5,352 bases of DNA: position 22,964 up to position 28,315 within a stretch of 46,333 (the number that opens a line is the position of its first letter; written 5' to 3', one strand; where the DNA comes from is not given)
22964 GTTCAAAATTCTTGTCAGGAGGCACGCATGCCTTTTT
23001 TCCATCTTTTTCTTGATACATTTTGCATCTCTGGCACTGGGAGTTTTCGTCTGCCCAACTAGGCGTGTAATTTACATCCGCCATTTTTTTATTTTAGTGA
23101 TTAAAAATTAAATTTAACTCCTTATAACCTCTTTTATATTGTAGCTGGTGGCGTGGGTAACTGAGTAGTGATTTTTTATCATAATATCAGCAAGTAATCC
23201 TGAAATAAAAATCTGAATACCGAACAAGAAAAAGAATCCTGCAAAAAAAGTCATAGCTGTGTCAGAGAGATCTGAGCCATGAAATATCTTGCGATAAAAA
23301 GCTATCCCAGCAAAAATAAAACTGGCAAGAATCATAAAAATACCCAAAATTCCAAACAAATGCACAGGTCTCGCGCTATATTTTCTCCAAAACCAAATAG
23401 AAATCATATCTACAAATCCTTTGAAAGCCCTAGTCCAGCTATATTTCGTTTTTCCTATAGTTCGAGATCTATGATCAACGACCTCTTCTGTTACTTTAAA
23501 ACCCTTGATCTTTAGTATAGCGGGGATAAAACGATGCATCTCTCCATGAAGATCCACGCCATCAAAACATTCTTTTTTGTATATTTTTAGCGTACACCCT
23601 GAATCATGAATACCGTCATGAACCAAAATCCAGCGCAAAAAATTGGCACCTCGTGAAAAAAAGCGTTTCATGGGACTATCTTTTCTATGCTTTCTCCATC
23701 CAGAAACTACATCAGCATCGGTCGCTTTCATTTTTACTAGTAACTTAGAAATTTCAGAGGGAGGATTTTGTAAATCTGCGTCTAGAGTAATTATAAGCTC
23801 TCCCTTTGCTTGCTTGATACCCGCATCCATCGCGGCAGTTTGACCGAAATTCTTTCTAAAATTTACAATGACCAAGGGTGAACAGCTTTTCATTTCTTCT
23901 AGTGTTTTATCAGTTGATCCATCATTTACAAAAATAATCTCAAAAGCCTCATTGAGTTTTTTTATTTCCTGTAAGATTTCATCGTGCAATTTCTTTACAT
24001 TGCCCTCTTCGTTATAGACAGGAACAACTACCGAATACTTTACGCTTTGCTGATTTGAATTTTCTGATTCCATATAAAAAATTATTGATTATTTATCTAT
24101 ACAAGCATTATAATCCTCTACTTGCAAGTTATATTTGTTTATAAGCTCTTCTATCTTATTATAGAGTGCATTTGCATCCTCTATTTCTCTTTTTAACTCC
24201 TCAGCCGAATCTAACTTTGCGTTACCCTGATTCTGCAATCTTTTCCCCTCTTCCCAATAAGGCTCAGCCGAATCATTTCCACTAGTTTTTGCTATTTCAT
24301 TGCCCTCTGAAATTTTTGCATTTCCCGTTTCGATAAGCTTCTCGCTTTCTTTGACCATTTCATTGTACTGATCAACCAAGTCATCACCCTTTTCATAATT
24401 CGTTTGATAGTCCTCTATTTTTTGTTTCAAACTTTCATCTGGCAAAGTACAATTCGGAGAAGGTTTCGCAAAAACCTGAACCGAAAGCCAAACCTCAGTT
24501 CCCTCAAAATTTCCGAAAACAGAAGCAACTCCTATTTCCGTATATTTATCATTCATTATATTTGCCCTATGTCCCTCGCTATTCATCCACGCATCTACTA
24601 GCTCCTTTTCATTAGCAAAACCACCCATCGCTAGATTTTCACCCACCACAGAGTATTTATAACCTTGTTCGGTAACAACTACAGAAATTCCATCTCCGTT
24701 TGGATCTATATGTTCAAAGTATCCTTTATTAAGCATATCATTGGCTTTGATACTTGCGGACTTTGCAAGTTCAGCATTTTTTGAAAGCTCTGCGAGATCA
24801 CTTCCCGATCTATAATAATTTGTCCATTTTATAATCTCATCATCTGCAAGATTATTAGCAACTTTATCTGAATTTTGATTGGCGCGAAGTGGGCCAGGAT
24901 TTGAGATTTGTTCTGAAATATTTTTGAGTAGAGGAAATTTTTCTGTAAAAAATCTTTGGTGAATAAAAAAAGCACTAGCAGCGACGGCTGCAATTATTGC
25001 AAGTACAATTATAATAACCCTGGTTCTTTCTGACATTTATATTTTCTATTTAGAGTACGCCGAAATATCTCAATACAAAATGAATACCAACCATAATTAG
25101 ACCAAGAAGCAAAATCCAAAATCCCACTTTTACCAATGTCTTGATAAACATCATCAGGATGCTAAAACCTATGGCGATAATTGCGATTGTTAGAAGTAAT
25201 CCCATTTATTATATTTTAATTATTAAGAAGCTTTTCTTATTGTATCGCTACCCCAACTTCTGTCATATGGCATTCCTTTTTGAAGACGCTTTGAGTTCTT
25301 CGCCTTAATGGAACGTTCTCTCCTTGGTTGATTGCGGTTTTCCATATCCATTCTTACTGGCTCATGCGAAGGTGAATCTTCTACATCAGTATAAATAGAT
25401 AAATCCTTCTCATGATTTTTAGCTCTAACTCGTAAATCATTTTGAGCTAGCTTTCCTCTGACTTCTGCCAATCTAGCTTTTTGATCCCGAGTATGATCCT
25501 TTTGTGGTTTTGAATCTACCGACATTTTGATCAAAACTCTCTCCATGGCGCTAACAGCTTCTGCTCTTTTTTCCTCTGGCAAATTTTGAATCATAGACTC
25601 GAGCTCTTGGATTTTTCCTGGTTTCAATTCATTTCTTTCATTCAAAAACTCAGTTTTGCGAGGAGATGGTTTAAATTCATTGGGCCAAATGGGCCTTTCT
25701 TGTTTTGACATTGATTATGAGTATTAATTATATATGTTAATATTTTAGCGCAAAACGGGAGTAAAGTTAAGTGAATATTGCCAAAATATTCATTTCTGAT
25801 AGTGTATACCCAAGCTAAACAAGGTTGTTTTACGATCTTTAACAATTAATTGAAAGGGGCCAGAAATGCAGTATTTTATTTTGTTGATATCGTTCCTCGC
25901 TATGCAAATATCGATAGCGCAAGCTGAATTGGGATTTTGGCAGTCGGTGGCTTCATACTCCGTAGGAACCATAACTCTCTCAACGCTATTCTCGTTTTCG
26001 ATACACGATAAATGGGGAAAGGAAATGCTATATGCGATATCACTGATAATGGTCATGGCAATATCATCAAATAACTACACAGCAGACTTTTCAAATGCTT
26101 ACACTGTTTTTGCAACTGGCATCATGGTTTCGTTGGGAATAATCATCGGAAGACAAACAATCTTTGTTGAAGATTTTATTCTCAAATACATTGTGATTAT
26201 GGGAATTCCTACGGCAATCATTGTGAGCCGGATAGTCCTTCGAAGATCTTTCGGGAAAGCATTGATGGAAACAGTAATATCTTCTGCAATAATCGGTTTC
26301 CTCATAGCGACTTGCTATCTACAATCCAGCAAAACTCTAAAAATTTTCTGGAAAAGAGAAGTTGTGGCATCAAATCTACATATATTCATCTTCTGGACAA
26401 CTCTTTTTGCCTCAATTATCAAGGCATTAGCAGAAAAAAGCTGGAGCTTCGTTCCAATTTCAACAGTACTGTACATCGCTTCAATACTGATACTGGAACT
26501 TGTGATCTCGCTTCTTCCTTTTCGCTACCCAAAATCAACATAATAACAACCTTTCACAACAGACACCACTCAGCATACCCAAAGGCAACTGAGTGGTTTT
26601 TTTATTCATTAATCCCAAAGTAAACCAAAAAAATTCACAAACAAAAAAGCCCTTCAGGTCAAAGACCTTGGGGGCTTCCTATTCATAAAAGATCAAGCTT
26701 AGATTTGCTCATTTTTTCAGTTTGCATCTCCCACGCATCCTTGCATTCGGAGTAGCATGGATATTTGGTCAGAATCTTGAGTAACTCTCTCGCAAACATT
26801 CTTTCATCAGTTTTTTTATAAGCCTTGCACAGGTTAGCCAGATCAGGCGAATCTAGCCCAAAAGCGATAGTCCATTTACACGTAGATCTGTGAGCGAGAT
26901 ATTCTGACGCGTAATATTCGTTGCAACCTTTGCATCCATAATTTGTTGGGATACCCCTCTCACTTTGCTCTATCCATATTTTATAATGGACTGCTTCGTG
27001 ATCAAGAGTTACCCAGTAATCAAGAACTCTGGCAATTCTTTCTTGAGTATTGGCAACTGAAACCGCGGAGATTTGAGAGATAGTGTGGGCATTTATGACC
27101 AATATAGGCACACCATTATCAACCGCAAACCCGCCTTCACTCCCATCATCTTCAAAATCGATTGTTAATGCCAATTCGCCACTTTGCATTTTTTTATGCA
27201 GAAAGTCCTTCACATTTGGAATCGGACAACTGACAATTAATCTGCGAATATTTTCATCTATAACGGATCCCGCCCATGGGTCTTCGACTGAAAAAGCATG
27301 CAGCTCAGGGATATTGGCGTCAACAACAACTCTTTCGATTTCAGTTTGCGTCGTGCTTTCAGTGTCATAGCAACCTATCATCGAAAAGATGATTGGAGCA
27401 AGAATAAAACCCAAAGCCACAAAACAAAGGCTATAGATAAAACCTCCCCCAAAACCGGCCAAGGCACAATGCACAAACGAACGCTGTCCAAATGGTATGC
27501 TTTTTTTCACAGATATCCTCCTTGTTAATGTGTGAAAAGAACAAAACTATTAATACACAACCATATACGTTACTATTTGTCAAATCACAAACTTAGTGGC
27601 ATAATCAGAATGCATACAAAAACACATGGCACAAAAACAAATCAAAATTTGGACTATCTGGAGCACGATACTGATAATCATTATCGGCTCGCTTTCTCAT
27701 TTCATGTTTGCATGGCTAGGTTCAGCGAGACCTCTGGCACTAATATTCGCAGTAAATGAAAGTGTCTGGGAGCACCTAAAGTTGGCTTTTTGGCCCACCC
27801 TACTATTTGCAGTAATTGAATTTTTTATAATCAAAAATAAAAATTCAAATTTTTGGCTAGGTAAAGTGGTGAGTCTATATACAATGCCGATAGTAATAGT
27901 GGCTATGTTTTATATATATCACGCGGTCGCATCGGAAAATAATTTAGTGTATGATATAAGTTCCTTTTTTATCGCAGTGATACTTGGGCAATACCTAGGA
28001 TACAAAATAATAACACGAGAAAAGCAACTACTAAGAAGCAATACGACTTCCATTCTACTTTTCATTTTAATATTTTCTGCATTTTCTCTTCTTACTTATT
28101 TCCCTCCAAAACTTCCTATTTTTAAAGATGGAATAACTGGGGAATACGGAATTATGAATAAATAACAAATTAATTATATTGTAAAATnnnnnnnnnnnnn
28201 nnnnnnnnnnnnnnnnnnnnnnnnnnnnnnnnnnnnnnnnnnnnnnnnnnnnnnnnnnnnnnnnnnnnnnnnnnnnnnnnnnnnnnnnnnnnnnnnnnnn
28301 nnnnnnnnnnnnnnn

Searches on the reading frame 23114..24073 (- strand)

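Call 38: search_protein_families(library=pfam, proteins=[window:23114-24073:-], max_evalue=0.001)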
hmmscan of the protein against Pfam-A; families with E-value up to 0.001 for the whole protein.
window:23114-24073:- (319 aa): 2 families
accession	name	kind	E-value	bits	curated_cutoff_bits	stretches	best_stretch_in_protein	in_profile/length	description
PF00535.33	Glycos_transf_2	-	5.9e-32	111.3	23.3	1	14-170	1-164/168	Glycosyl transferase family 2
PF10111.15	Glyco_tranf_2_2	-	9.2e-13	48.7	27.3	1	14-131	1-128/276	Glycosyltransferase like family 2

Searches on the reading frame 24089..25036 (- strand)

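Call 38: search_protein_families(library=pfam, proteins=[window:24089-25036:-], max_evalue=0.001)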
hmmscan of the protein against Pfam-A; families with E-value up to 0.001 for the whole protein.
window:24089-25036:- (315 aa): 1 family
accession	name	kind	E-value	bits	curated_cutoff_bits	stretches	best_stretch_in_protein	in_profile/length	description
PF00188.32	CAP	-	1.1e-16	62.1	21.1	1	72-180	4-110/117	Cysteine-rich secretory protein family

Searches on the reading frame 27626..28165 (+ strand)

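Call 38: search_protein_families(library=pfam, proteins=[window:27626-28165:+], max_evalue=0.001)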
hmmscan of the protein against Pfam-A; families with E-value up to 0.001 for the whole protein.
window:27626-28165:+ (179 aa): 1 family
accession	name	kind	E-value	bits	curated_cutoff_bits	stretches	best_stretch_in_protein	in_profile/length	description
PF20122.4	DUF6512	-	6.8e-31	108.1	26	1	4-176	7-181/181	Family of unknown function (DUF6512)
